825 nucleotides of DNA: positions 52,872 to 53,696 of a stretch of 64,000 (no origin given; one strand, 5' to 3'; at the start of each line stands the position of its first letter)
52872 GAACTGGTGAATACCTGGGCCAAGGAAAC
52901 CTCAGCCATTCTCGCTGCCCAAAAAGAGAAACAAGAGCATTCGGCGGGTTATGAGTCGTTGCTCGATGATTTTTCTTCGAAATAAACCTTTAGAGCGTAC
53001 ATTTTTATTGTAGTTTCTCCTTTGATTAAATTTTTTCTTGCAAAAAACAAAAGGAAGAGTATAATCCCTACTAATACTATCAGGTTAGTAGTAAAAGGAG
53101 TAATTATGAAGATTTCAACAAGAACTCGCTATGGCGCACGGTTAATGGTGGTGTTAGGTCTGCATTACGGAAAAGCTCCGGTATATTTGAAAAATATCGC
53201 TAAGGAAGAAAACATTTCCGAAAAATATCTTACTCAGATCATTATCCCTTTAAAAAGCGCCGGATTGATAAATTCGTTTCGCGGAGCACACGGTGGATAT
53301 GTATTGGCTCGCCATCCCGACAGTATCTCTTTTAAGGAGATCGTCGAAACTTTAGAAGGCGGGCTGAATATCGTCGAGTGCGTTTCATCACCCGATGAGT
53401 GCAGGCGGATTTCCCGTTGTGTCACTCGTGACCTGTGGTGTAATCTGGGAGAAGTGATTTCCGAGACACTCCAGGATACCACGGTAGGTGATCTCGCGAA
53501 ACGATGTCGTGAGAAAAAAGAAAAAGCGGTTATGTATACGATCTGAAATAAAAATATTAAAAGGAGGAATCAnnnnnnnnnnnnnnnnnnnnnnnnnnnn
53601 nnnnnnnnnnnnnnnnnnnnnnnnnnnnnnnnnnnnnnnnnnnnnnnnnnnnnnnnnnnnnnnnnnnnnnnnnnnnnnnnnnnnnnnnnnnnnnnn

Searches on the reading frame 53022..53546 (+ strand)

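Call 60: search_protein_families(library=pfam, proteins=[window:53022-53546:+], max_evalue=0.00001)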
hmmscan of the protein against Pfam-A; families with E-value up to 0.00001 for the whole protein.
window:53022-53546:+ (174 aa): 1 family
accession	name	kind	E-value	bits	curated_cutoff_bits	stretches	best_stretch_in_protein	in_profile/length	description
PF02082.26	Rrf2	-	5.5e-36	124.1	30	1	31-160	1-131/132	Iron-dependent Transcriptional regulator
